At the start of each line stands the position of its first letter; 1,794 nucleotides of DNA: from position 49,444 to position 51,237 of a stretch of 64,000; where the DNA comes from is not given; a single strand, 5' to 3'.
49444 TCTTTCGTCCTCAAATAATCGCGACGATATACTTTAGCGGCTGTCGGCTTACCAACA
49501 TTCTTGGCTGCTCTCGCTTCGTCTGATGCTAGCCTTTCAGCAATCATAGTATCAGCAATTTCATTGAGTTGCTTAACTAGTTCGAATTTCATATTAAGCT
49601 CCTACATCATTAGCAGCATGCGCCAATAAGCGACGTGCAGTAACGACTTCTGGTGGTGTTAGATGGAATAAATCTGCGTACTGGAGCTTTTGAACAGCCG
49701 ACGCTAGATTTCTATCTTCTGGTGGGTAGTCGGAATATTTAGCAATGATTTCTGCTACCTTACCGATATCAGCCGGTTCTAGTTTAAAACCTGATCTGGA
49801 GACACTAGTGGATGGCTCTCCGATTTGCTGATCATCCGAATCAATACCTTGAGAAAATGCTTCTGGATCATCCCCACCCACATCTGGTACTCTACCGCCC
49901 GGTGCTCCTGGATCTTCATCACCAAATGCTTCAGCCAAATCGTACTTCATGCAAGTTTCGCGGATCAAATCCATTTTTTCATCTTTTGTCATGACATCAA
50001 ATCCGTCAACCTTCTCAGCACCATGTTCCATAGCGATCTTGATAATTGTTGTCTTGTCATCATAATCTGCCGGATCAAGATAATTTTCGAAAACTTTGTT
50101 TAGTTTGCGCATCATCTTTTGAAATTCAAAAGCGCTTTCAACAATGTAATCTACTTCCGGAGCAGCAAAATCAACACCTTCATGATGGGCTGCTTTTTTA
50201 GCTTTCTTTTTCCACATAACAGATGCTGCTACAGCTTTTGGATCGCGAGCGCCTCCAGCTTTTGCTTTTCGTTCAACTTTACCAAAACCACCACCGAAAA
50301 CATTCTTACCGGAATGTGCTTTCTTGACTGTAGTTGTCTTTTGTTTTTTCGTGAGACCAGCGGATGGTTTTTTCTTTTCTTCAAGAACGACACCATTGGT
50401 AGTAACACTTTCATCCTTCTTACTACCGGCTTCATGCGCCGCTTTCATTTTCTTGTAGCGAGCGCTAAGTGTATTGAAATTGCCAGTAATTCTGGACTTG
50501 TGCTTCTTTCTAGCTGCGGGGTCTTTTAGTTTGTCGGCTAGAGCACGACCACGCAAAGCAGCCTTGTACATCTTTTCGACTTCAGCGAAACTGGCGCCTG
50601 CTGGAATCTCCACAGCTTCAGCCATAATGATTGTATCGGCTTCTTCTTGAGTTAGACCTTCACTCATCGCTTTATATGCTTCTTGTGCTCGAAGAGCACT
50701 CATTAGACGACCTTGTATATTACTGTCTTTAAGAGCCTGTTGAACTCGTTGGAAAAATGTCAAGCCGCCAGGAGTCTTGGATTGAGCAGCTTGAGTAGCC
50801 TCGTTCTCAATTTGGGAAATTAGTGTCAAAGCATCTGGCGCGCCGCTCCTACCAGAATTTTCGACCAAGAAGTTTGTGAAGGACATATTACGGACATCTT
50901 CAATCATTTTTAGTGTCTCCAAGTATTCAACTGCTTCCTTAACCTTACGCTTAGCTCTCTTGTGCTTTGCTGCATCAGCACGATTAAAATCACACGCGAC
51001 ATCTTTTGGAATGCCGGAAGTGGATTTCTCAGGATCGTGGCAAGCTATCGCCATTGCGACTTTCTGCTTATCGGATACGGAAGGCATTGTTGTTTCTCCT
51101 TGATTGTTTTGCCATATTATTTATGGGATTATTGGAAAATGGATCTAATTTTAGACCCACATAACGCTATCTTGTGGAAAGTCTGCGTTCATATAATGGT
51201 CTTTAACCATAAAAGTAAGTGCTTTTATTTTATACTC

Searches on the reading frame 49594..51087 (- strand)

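Call 8: search_protein_families(library=phrogs, proteins=[window:49594-51087:-], max_evalue=0.00001)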
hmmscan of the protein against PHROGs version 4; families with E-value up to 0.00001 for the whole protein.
window:49594-51087:- (497 aa): 1 family
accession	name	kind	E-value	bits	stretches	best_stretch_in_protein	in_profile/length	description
phrog_16759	-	unknown function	4.3e-07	31.2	1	1-51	1-50/58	-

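Call 93: search_protein_families(library=pfam, proteins=[window:49594-51087:-], max_evalue=0.001)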
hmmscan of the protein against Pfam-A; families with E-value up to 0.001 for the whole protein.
window:49594-51087:- (497 aa): 0 families
